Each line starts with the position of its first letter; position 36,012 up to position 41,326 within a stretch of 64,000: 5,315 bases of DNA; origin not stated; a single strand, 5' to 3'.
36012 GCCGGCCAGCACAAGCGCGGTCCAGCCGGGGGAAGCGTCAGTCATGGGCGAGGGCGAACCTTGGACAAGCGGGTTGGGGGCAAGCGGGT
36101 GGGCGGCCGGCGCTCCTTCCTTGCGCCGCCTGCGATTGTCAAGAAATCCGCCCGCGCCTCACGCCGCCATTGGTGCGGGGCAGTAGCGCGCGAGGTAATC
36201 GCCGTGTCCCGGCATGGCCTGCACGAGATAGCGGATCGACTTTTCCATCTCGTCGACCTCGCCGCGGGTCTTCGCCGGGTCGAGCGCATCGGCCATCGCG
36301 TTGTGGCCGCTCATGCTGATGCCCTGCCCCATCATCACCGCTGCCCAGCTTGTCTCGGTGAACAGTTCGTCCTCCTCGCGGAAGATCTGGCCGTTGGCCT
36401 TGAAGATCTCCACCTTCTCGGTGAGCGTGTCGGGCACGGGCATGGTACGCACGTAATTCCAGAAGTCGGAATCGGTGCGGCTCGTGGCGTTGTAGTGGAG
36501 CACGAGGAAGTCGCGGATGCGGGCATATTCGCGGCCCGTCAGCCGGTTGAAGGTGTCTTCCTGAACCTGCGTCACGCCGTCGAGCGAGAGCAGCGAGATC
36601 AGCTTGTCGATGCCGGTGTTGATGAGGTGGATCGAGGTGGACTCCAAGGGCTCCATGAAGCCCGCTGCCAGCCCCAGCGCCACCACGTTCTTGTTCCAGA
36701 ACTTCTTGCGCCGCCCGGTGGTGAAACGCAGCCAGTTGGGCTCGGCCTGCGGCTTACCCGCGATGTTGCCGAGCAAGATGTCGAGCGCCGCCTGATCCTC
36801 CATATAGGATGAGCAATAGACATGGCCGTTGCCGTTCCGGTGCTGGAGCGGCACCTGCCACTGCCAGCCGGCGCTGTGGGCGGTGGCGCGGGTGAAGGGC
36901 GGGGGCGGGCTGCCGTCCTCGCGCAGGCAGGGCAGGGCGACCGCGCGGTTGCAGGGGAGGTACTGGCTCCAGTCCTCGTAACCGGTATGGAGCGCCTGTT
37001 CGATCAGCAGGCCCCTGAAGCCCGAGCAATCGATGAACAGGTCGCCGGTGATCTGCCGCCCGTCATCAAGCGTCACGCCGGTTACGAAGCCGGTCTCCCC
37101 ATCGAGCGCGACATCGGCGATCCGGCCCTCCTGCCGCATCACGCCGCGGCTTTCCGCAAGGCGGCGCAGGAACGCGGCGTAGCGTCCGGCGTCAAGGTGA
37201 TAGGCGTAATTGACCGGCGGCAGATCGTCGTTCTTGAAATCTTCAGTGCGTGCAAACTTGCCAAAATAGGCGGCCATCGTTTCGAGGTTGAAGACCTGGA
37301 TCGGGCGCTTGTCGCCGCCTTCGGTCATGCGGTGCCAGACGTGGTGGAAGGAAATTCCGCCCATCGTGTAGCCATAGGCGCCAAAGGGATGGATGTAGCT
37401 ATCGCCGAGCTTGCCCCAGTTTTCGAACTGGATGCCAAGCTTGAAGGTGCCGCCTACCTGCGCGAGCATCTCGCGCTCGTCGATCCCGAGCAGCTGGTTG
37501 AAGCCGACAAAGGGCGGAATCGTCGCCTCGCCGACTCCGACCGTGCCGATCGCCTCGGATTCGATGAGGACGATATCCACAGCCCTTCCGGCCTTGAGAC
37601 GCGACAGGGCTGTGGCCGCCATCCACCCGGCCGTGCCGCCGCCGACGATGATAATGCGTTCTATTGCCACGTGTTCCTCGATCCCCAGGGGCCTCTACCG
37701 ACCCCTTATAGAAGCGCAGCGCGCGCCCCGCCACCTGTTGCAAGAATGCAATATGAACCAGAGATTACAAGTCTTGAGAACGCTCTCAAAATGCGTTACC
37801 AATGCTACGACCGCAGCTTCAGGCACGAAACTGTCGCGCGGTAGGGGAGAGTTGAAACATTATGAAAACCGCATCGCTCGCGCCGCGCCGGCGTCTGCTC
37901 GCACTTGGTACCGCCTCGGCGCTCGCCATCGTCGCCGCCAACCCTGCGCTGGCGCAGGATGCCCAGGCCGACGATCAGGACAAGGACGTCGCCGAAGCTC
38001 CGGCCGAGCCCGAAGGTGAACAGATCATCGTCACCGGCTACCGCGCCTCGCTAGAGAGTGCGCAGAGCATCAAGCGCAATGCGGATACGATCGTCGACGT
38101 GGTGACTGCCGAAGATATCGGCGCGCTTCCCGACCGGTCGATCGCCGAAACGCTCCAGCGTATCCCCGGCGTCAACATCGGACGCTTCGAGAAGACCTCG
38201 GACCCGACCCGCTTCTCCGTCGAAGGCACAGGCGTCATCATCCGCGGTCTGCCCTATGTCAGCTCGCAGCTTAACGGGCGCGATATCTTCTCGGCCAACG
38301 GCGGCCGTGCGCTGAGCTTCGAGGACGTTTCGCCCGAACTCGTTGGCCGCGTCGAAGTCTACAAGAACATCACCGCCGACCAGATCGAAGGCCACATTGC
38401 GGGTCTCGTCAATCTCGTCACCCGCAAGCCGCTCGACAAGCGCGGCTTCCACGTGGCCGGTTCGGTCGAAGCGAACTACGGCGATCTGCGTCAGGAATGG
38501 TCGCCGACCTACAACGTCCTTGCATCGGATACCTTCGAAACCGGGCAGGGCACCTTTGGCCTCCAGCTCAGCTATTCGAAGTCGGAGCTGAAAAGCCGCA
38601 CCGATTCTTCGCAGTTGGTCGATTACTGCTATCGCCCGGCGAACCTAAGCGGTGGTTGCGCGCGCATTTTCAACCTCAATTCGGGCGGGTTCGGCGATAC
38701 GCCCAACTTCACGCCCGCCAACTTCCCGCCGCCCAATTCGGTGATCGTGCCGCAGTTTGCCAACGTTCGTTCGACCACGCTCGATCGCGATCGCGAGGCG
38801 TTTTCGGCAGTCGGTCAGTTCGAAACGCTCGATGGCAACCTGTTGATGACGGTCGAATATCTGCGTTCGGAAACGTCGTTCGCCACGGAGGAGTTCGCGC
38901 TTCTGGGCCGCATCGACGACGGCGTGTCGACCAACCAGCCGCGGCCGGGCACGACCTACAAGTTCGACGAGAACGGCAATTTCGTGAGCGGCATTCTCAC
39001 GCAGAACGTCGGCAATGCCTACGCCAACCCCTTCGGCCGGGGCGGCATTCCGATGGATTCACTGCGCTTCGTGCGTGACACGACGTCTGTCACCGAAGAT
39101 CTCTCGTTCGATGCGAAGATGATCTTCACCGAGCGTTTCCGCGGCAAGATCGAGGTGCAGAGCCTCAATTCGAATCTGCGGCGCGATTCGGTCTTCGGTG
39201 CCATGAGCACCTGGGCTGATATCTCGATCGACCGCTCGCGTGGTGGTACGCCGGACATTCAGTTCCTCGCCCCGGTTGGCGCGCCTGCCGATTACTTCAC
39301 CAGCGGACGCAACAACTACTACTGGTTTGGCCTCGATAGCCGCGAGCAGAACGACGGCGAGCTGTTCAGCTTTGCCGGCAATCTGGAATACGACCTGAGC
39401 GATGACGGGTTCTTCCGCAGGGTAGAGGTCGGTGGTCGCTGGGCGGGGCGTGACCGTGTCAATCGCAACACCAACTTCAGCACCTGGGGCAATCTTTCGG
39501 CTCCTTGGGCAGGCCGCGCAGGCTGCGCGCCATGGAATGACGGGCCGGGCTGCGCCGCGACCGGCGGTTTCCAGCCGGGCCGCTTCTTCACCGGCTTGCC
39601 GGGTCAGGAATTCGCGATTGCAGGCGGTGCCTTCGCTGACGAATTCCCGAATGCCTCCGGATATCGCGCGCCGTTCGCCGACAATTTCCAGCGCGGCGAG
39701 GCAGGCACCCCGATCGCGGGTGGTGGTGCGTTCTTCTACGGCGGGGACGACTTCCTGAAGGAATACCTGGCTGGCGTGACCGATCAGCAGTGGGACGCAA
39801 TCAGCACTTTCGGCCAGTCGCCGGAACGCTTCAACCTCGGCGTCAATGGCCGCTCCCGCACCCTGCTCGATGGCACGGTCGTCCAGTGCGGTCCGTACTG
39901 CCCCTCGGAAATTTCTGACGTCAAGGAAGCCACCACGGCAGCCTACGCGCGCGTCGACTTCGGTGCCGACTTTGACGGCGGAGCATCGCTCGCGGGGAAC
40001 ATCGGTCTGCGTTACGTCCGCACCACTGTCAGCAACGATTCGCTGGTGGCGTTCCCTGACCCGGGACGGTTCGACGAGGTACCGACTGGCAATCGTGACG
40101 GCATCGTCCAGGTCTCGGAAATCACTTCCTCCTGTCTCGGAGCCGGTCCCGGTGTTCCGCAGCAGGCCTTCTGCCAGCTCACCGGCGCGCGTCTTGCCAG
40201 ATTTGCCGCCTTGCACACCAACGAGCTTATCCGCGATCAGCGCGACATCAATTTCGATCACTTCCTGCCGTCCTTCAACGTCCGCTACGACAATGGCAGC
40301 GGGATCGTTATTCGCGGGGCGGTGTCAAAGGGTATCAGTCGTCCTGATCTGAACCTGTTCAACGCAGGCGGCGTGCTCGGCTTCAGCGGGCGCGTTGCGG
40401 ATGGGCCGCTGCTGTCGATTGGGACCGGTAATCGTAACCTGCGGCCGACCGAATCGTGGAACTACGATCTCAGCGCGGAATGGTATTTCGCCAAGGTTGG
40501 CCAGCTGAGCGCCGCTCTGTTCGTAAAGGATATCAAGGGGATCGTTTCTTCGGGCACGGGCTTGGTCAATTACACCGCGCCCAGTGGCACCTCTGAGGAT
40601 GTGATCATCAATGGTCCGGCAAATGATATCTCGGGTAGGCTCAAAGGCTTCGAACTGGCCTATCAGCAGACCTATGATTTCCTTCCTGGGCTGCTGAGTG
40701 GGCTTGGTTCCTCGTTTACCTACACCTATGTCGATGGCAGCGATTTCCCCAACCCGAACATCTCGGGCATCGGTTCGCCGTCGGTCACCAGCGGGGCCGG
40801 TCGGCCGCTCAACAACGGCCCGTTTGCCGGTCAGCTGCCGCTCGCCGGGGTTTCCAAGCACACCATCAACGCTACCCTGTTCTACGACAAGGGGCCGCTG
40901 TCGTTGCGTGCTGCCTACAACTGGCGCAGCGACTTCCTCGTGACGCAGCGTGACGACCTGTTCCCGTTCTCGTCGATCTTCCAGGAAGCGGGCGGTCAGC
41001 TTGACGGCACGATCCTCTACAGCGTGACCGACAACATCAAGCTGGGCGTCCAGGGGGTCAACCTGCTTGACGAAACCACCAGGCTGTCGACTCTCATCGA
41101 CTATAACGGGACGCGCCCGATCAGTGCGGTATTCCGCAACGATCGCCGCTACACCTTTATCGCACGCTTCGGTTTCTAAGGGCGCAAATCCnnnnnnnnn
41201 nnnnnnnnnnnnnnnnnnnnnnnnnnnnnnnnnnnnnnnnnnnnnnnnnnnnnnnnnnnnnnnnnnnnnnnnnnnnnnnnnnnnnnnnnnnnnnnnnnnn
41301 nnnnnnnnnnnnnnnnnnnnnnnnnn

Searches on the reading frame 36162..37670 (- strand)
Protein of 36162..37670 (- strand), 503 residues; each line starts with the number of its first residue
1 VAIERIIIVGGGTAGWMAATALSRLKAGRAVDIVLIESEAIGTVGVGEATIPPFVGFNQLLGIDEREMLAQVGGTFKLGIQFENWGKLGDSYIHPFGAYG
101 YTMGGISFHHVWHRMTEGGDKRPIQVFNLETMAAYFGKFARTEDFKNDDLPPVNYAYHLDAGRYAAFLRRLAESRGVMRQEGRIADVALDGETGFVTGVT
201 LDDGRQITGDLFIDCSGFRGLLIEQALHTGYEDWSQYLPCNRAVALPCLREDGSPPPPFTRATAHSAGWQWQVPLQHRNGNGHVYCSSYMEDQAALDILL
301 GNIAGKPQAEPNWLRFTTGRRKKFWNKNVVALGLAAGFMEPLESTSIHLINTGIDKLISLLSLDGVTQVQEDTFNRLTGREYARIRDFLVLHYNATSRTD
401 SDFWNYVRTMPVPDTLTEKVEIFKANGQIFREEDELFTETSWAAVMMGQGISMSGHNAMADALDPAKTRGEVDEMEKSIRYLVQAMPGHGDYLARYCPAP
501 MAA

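Call 14: search_protein_families(library=ncbifam, proteins=[window:36162-37670:-])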
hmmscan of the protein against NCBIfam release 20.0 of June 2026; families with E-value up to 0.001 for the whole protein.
window:36162-37670:- (503 aa): 3 families
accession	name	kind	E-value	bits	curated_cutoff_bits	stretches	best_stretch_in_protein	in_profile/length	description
NF049967.1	QhpG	equivalog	8.5e-09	34.8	240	1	154-290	77-200/423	flavin-dependent monooxygenase QhpG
NF033113.0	halo_ClmS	equivalog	3.6e-07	29.1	900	0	5-66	4-61/570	chloramphenicol-biosynthetic FADH2-dependent halogenase CmlS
NF005313.0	PRK06847.1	subfamily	0.00075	18.6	372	0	2-47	3-45/375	hypothetical protein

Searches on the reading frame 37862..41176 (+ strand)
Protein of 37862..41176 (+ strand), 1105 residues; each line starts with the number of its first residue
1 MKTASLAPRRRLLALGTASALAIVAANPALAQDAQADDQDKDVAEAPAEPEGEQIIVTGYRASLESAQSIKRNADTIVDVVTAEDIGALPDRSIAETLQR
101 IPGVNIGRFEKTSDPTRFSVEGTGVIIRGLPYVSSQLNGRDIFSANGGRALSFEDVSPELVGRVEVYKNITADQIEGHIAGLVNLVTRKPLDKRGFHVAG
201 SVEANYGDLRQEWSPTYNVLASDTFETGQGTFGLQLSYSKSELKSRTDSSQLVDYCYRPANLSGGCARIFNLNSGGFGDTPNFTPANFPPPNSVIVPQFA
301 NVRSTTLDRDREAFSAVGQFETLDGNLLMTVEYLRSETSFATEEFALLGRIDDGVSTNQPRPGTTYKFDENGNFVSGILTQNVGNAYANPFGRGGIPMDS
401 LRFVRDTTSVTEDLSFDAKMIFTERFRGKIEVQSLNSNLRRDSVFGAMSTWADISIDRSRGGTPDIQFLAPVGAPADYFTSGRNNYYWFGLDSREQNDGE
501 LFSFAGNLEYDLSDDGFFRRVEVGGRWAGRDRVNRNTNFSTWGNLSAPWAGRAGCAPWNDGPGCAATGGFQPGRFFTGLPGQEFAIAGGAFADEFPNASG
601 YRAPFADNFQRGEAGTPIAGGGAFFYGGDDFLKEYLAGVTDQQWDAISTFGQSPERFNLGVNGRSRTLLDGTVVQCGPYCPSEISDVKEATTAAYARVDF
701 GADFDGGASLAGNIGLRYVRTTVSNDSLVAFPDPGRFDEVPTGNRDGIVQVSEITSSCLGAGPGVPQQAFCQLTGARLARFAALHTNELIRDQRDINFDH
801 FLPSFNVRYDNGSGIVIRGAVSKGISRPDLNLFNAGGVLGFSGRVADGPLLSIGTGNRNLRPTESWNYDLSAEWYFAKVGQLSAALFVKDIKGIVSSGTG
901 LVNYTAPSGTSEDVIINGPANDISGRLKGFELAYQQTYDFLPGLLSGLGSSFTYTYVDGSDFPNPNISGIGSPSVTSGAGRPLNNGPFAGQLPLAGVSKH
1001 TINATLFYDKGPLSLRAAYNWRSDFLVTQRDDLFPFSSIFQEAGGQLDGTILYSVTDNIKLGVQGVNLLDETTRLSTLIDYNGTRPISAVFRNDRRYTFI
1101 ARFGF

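Call 14: search_protein_families(library=ncbifam, proteins=[window:37862-41176:+])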
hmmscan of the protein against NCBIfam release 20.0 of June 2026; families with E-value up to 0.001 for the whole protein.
window:37862-41176:+ (1105 aa): 5 families
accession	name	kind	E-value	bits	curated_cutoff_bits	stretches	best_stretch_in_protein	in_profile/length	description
TIGR01782.1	TonB-Xanth-Caul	subfamily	4.6e-171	571.1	310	1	54-1105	3-868/868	TonB-dependent receptor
TIGR01783.1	TonB-siderophor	subfamily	4.1e-12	45.5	223.5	1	78-241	6-153/649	TonB-dependent siderophore receptor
NF052649.1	TonRcptRhtA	equivalog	7.7e-09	34.3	1100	1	18-198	8-176/744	TonB-dependent siderophore receptor RhtA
TIGR01785.1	TonB-hemin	subfamily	1.5e-07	30.3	316.85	0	76-193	20-134/677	TonB-dependent heme/hemoglobin receptor family protein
NF050067.1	TonBEntbctnRecCfrA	equivalog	1.1e-05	23.9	1200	0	801-908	424-524/698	TonB-dependent ferric enterobactin receptor CfrA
